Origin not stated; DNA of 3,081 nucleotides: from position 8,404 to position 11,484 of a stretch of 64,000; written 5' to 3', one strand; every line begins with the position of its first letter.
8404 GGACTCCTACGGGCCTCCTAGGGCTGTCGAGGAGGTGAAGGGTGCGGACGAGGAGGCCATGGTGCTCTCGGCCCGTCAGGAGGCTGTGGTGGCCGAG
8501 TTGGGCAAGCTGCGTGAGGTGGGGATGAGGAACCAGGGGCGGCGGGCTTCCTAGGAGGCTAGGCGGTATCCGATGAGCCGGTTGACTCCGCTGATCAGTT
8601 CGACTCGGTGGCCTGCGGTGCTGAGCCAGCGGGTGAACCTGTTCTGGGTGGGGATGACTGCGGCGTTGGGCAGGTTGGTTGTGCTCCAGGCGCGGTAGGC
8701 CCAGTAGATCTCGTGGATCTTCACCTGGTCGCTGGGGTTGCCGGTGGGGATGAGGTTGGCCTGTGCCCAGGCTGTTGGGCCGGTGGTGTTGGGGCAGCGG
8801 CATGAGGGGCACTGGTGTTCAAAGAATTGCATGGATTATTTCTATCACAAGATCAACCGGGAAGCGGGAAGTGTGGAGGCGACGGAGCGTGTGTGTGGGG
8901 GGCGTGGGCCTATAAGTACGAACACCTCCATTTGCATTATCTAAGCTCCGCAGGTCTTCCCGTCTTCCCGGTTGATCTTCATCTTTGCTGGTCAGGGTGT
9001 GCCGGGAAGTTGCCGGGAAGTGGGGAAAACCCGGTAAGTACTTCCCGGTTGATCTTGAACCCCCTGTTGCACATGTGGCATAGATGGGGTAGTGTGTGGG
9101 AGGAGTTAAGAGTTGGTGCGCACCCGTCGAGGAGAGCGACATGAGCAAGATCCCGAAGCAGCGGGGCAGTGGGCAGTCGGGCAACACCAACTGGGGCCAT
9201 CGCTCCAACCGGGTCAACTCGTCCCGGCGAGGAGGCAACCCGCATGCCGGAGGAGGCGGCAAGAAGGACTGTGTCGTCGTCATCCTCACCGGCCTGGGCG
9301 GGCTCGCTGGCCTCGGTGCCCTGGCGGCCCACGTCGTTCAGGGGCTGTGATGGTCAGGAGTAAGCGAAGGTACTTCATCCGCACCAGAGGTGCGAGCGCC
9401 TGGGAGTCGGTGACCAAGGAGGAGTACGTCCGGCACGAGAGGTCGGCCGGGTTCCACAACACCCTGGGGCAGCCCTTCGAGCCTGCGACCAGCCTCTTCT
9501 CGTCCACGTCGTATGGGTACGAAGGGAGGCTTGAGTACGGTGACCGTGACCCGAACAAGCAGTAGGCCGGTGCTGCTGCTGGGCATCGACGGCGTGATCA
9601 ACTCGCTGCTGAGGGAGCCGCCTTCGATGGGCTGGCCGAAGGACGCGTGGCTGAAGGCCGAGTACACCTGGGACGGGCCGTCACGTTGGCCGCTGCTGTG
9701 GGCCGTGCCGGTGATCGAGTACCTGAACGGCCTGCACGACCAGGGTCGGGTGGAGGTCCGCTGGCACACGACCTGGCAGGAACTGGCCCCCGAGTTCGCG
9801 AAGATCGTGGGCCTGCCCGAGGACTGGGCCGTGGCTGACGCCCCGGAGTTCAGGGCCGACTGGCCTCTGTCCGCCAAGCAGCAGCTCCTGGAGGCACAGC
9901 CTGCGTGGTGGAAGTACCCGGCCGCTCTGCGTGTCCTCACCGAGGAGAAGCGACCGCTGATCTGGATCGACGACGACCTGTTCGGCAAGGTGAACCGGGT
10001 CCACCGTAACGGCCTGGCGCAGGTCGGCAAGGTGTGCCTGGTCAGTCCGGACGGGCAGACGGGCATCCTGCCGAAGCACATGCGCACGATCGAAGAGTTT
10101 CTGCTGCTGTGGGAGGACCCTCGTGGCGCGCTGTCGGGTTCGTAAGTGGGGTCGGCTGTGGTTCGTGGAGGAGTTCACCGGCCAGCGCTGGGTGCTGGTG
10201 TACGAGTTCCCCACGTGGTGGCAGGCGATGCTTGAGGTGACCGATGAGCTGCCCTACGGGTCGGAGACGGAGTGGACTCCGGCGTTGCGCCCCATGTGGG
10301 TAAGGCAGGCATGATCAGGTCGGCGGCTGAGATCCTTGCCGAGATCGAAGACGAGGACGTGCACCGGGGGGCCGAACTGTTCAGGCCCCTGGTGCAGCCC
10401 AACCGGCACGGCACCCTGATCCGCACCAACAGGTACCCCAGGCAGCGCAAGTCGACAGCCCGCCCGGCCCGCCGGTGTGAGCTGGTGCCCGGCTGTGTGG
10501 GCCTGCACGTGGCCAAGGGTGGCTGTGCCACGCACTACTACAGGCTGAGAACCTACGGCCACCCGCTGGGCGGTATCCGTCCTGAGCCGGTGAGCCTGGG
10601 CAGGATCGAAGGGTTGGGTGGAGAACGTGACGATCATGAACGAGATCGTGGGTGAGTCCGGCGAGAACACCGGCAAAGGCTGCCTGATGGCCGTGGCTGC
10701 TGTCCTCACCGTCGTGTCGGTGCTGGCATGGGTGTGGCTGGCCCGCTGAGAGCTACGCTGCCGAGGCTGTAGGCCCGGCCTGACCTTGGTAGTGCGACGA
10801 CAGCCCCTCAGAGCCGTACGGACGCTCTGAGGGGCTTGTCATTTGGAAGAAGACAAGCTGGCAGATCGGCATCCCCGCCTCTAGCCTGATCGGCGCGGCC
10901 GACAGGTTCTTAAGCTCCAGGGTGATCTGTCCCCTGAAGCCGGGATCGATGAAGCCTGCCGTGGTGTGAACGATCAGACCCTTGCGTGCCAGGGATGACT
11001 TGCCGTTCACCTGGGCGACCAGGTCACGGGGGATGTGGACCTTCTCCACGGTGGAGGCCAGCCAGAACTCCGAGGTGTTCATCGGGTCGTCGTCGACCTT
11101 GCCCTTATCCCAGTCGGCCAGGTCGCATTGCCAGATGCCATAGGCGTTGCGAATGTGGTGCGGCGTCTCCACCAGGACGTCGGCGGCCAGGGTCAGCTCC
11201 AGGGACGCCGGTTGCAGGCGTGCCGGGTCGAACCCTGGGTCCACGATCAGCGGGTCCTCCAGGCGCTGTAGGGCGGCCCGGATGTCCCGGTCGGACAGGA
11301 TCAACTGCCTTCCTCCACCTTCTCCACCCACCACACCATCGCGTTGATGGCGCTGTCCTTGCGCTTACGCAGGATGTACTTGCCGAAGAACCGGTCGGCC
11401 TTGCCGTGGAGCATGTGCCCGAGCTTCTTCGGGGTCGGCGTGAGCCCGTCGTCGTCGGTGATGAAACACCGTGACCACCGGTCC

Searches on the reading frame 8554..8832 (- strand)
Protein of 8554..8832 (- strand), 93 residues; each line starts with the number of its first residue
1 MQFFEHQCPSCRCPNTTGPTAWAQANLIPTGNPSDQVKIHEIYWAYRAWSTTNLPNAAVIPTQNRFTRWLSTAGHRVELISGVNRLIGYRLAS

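Call 18: search_protein_families(library=pfam, proteins=[window:8554-8832:-], max_evalue=0.01)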
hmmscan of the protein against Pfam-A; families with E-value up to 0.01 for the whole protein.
window:8554-8832:- (93 aa): 0 families

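Call 19: search_protein_families(library=phrogs, proteins=[window:8554-8832:-], max_evalue=0.001)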
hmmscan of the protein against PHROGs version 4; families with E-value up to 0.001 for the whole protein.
window:8554-8832:- (93 aa): 0 families

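Call 25: find_encoding_contigs(protein=window:8554-8832:-, flank=10000, max_places=8)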
Protein window:8554-8832:- (93 aa): 6 contigs read that carry it; 4 places shown.
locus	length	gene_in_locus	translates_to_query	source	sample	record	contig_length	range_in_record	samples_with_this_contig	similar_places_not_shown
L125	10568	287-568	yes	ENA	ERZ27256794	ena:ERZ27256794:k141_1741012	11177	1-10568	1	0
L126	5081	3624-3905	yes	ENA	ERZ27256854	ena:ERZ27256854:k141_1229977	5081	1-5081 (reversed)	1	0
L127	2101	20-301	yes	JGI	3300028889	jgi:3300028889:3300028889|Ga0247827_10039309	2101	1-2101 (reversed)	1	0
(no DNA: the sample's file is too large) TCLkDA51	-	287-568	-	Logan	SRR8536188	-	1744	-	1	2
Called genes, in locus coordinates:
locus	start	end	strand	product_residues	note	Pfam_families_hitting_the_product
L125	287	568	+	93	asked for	-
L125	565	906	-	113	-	-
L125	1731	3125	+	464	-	-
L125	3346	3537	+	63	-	-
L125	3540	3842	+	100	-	-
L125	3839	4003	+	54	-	-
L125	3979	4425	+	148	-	-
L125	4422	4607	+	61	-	-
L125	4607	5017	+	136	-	-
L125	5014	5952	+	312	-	-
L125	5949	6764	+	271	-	-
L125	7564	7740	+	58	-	-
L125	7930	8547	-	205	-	-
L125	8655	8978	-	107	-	-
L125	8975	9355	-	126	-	-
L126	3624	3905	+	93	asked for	-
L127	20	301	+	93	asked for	-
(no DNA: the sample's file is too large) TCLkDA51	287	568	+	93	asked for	-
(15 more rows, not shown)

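Call 48: find_related_loci(query=window:8554-8832:-, collection=viral_contigs, flank=10000)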
Query window:8554-8832:- (93 aa) in viral_contigs; peptide patterns used: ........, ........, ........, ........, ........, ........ (x = any residue, [..] = any of these).
9 stretches matched a pattern, but none encodes a relative of the query by tblastn (E <= 1e-3).

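Call 49: find_homologous_proteins(query=window:8554-8832:-, max_evalue=0.001)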
Query window:8554-8832:- (93 aa): 2 proteins with E <= 0.001 among 3 candidates.
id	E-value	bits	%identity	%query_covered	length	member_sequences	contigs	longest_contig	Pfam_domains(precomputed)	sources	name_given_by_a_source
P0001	8.5e-60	217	100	100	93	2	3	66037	-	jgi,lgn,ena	jgi:hypothetical protein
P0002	3.1e-46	173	75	100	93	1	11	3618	-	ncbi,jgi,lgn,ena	-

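Call 50: list_cluster_members(proteins=[P0001, P0002])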
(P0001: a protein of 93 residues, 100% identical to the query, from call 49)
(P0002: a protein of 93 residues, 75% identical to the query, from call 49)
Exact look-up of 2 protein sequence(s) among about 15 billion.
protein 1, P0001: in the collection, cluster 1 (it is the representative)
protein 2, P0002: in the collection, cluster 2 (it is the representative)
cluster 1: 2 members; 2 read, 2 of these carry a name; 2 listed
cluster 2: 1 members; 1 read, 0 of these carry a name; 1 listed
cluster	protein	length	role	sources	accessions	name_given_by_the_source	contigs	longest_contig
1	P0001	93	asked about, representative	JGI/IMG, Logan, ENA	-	hypothetical protein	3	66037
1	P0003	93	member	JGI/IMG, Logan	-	hypothetical protein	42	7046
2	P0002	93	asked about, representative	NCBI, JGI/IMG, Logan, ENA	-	-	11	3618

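Call 51: find_encoding_contigs(protein=P0001, flank=10000, max_places=10)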
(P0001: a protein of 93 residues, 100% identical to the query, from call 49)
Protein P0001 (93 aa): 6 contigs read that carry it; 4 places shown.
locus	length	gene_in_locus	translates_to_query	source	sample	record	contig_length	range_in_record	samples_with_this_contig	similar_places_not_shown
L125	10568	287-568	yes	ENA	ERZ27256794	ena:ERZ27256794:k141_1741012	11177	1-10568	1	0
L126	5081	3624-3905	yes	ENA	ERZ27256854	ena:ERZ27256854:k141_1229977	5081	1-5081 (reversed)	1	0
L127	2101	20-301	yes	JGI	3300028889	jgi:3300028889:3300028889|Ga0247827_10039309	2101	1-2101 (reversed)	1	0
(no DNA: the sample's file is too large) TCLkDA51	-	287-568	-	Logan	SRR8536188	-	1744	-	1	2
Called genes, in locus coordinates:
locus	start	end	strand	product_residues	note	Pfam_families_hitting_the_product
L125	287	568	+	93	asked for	-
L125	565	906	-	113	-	-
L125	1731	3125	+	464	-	-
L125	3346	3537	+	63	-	-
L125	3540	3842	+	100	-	-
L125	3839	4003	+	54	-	-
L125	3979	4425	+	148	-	-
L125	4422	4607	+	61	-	-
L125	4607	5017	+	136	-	-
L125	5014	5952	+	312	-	-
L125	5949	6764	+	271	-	-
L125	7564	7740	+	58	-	-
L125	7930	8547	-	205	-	-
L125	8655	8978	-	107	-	-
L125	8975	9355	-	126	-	-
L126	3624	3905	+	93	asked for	-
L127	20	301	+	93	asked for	-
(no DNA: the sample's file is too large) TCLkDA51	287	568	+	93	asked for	-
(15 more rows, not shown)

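Call 52: find_encoding_contigs(protein=P0003, flank=10000, max_places=10)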
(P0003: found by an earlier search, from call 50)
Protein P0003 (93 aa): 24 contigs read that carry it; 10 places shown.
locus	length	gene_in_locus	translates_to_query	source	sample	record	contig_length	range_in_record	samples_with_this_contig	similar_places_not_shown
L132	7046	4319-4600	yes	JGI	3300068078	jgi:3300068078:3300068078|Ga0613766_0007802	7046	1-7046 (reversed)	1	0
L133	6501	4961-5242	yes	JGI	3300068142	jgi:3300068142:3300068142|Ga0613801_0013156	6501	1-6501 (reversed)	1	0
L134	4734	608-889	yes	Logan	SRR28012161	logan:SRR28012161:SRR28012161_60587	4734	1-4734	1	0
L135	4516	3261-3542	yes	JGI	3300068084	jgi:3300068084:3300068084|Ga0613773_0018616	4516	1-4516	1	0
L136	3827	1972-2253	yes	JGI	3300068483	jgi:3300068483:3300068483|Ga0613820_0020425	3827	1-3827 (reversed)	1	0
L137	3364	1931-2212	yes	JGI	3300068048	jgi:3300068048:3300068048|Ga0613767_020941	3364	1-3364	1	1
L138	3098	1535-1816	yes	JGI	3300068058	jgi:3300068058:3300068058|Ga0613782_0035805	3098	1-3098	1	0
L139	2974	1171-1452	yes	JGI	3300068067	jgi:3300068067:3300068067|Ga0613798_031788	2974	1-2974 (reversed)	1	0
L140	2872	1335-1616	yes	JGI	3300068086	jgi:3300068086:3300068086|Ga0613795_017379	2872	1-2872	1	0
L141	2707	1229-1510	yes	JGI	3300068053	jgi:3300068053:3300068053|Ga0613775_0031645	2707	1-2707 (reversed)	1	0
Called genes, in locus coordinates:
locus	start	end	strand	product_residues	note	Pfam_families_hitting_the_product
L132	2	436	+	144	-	?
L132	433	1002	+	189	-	PF06559:DCD_N (weak), PF22769:DCD, PF22569:DCD_C, PF00692:dUTPase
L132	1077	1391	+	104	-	-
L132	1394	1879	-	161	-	-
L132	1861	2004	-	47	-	-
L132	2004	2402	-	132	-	-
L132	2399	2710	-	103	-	-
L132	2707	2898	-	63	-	-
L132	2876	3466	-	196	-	-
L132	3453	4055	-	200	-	PF25708:Phage_T7_Gp5_9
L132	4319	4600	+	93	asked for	-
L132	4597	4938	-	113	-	-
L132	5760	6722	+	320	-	-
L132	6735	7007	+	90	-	-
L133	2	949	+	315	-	?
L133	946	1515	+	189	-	PF06559:DCD_N (weak), PF22769:DCD, PF22569:DCD_C, PF00692:dUTPase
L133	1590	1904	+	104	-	-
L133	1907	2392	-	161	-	-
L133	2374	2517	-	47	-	-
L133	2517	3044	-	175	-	-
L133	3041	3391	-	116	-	-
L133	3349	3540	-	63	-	-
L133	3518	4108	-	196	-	-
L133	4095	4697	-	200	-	PF25708:Phage_T7_Gp5_9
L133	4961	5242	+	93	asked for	-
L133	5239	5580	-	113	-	-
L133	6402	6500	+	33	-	?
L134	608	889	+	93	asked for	-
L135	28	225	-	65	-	-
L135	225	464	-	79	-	-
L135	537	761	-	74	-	-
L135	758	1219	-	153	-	-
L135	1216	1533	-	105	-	-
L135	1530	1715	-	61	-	-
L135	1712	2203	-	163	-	-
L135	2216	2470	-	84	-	-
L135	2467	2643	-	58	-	-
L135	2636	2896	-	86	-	-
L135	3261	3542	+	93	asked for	-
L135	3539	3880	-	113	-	-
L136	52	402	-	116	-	-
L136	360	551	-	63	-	-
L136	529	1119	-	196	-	-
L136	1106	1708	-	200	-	PF25708:Phage_T7_Gp5_9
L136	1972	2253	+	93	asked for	-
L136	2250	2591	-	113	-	-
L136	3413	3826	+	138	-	?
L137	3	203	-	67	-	?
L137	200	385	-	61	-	-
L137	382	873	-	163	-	-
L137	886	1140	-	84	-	-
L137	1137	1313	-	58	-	-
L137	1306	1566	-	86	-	-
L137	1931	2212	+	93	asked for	-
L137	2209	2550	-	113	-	-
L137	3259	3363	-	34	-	?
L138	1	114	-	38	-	?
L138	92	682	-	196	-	-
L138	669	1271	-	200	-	PF25708:Phage_T7_Gp5_9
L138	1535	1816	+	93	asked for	-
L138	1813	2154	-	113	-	-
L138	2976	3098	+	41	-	?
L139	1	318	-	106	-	?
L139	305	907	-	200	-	PF25708:Phage_T7_Gp5_9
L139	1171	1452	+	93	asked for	-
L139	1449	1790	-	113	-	-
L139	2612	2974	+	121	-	?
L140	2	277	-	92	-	?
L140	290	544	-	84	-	-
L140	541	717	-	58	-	-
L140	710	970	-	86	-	-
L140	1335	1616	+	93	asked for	-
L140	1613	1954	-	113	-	-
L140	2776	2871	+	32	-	?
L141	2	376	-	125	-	?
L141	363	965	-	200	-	PF25708:Phage_T7_Gp5_9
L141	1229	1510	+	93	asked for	-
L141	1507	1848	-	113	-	-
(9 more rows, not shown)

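Call 62: find_encoding_contigs(protein=P0002, flank=10000, max_places=10)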
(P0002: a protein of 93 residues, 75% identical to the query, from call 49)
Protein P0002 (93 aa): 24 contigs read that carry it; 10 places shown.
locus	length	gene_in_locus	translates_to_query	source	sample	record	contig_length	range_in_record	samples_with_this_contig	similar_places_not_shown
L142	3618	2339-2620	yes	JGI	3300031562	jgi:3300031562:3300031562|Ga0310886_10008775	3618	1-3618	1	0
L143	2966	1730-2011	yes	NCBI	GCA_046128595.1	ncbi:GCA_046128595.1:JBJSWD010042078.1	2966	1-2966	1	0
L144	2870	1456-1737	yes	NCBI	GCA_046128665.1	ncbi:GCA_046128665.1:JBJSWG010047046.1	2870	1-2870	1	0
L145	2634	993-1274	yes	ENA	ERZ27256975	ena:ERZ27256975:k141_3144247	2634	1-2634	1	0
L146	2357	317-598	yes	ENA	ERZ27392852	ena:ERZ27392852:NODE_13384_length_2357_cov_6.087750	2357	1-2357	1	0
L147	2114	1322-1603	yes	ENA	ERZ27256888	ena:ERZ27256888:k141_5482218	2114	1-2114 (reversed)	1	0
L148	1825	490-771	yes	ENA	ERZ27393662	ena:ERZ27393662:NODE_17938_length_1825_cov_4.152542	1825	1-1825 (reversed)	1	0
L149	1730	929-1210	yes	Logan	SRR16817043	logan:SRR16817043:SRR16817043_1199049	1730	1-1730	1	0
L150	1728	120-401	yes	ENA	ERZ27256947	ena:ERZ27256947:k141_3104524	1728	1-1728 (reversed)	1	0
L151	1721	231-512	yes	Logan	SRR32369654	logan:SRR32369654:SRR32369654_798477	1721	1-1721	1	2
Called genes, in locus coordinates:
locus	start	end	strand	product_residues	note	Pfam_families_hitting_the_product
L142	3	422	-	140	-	?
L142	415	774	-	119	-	-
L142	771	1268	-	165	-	-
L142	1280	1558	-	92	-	-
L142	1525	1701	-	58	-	-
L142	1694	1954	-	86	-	-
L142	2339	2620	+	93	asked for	-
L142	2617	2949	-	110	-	-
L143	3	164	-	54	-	?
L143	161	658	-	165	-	-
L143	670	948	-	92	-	-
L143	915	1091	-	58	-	-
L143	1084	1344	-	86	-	-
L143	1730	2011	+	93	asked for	-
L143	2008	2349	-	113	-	-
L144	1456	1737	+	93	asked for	-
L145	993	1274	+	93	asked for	-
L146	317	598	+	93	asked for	-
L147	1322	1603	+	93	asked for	-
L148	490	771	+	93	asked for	-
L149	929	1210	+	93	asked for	-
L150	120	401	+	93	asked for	-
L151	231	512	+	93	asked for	-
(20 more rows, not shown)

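Call 73: search_protein_representatives(protein=window:8554-8832:-)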
Query: 93 residues. Proteins with E-value up to 0.001 (for the whole library): 15; up to 1e-10: 4; up to 1e-30: 1. The best 15 are listed.
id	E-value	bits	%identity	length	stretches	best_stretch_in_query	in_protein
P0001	2.7e-60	216.6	100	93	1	1-93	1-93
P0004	1.4e-15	73.2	49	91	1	5-93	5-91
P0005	7.2e-15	70.9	43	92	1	5-92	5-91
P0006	1.1e-14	70.3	44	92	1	6-92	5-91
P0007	4.1e-10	55.7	37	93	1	2-92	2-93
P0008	1.6e-09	53.7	39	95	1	1-80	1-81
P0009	3.0e-07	46.5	35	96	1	4-91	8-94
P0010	3.5e-07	46.3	35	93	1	1-92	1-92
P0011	6.5e-06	42.2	34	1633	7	27-65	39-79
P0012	6.7e-06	42.2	41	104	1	7-91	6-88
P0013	9.2e-05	38.5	32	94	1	5-91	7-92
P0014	5.0e-04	36.1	39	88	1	6-92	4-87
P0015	5.6e-04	36.0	32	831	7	45-81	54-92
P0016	5.8e-04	35.9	38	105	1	5-91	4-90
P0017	7.8e-04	35.5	40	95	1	5-92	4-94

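Call 76: find_encoding_contigs(protein=P0004, flank=10000, max_places=8)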
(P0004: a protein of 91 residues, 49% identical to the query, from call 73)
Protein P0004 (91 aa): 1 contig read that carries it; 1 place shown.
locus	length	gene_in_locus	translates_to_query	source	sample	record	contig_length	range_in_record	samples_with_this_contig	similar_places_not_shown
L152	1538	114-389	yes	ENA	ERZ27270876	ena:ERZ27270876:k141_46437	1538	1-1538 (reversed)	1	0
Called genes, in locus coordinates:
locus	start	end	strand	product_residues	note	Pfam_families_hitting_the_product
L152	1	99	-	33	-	?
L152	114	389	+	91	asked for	-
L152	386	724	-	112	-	-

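Call 79: find_related_loci(query=A2, collection=viral_contigs, flank=10000)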
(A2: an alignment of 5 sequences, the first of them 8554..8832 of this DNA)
Query A2 (93 aa) in viral_contigs; peptide patterns used: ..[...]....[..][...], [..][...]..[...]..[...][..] (x = any residue, [..] = any of these).
126 stretches matched a pattern, but none encodes a relative of the query by tblastn (E <= 1e-3).

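Call 81: predict_structure(alignment_id=A1)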
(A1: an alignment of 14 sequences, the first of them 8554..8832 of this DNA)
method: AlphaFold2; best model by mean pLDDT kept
length: 93 residues; sequences in the alignment: 14
mean_pLDDT: 84.0   pTM: 0.72
mean pLDDT of the five models: 84.0, 83.4, 83.3, 82.6, 80.7
residues with pLDDT >= 90: 54; 70-90: 22; 50-70: 13; < 50: 4
segments of 3 or more residues with pLDDT < 50: 1-4
pLDDT, mean of each block of 10 residues (from residue 1): 49 71 92 94 93 77 90 93 95 85
secondary structure, 60 per line:
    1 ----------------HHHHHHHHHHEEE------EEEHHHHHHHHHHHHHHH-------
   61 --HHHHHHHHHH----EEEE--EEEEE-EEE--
elements in order: H17-26 E27-29 E36-38 H39-53 H63-72 E77-80 E83-87 E89-91

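Call 84: fold_search(model_id=the predicted structure, library=pdb)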
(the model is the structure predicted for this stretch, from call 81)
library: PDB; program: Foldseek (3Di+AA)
matches with E <= 10: 481; with E <= 0.001: 0
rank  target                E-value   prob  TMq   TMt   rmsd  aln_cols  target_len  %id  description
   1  8iqh_K                1.2e-02  1.00  0.62  0.08   2.8        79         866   11  Structure of Full-Length AsfvPrimPol in Apo-Form (released 2023-07-26)
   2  1dp7_P                2.7e-02  1.00  0.58  0.68   2.7        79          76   13  COCRYSTAL STRUCTURE OF RFX-DBD IN COMPLEX WITH ITS COGNATE X-BOX BINDING SITE (released 2000-03-06)
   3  8iqh_C                4.3e-02  0.99  0.57  0.07   3.0        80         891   14  Structure of Full-Length AsfvPrimPol in Apo-Form (released 2023-07-26)
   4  8iqh_G                8.2e-02  0.97  0.54  0.07   3.1        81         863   14  Structure of Full-Length AsfvPrimPol in Apo-Form (released 2023-07-26)
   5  8iqh_M                1.1e-01  0.99  0.59  0.08   2.8        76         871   12  Structure of Full-Length AsfvPrimPol in Apo-Form (released 2023-07-26)
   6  8iqi_A                1.1e-01  0.98  0.59  0.07   3.1        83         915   14  Structure of Full-Length AsfvPrimPol in Complex-Form (released 2023-07-26)
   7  8iqi_F                1.2e-01  0.98  0.59  0.07   2.8        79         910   14  Structure of Full-Length AsfvPrimPol in Complex-Form (released 2023-07-26)
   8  8iqh_J                1.2e-01  0.97  0.55  0.07   3.2        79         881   11  Structure of Full-Length AsfvPrimPol in Apo-Form (released 2023-07-26)
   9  9iwa_A                1.5e-01  0.90  0.53  0.08   3.2        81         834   17  Structure of apo AsfvPrimPol with dodecamer (released 2025-12-24)
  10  8iqi_C                1.7e-01  0.99  0.63  0.07   2.6        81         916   14  Structure of Full-Length AsfvPrimPol in Complex-Form (released 2023-07-26)
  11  8iqh_B                1.7e-01  0.92  0.53  0.07   3.2        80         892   14  Structure of Full-Length AsfvPrimPol in Apo-Form (released 2023-07-26)
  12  8iqh_I                1.8e-01  0.92  0.50  0.07   3.3        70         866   13  Structure of Full-Length AsfvPrimPol in Apo-Form (released 2023-07-26)
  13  8ww7_D                1.8e-01  0.91  0.53  0.07   4.7        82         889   16  Structure of AMPPNP-Form AsfvPrimPol Dodecamer (released 2025-04-30)
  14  8iqh_H                1.9e-01  0.87  0.52  0.07   3.2        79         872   13  Structure of Full-Length AsfvPrimPol in Apo-Form (released 2023-07-26)
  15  8ww7_H                2.1e-01  0.90  0.52  0.07   9.1        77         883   16  Structure of AMPPNP-Form AsfvPrimPol Dodecamer (released 2025-04-30)
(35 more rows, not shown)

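Call 86: search_protein_families(library=ncbifam, proteins=[window:8554-8832:-], max_evalue=0.1)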
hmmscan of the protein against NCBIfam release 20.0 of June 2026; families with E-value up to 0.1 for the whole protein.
window:8554-8832:- (93 aa): 0 families

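Call 93: search_dna_similar(query=window:8554-8832:-, collection=phages, mode=protein, max_evalue=0.01, max_rows=20)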
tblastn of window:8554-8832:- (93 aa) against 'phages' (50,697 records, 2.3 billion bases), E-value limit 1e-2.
No match.

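Call 98: find_encoding_contigs(protein=P0005, flank=10000, max_places=10)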
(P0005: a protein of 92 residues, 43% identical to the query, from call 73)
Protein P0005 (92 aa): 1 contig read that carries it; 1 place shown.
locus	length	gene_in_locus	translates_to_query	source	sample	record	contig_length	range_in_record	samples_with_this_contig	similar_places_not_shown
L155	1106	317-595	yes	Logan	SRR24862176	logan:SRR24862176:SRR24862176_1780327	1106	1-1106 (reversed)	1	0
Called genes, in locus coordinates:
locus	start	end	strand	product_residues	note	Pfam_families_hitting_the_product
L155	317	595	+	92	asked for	-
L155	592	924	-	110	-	-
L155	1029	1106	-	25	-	?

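Call 99: find_encoding_contigs(protein=P0007, flank=10000, max_places=10)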
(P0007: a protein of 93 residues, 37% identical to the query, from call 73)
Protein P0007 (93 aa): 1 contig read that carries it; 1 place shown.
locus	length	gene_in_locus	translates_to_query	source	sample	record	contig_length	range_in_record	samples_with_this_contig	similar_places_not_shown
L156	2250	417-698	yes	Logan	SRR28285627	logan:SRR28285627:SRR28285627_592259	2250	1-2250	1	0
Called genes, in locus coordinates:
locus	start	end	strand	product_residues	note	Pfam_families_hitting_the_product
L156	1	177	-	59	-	?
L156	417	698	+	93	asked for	-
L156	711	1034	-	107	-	-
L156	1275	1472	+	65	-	-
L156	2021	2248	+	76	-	?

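Call 122: search_solved_structures(query=A1, max_evalue=10)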
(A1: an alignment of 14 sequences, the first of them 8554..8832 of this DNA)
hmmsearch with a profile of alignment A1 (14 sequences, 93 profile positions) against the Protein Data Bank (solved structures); distinct sequences matched with E-value up to 10: 3.
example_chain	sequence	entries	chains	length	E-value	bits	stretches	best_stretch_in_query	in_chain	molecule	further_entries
2v1n_A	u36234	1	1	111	0.74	13.2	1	34-74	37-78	PROTEIN KIN HOMOLOG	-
9f4a_AL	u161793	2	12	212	1.7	12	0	30-56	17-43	Baseplate wedge subunit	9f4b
8gqd_D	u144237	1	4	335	1.8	12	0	39-77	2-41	Protein-arginine kinase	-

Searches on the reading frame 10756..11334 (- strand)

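Call 69: search_protein_families(library=pfam, proteins=[window:10756-11334:-], max_evalue=0.01)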
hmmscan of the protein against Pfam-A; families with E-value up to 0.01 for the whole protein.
window:10756-11334:- (193 aa): 4 families
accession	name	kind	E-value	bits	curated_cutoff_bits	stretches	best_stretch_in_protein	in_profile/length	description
PF22769.1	DCD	-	4.9e-37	127.8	27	1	12-165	1-153/153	dCTP deaminase-like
PF00692.24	dUTPase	-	3.2e-12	46.8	22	1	94-172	35-111/129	dUTPase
PF22569.1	DCD_C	-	7.6e-11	42.1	22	1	85-186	80-185/192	2'-deoxycytidine 5'-triphosphate deaminase (DCD), C-terminal domain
PF06559.16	DCD_N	-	4e-05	24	21.4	1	12-163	4-161/164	2'-deoxycytidine 5'-triphosphate deaminase (DCD) N-terminal domain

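Call 70: search_protein_families(library=phrogs, proteins=[window:10756-11334:-], max_evalue=0.001)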
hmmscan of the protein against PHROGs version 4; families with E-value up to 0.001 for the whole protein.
window:10756-11334:- (193 aa): 3 families
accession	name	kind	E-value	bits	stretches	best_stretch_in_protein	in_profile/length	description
phrog_1663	-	DNA, RNA and nucleotide metabolism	1.7e-49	169.6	1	11-192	50-217/303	dCTP deaminase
phrog_135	-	DNA, RNA and nucleotide metabolism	1.7e-09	38.7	1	98-166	193-265/463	dUTPase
phrog_23419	-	unknown function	9.4e-07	30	1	129-193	2-64/79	-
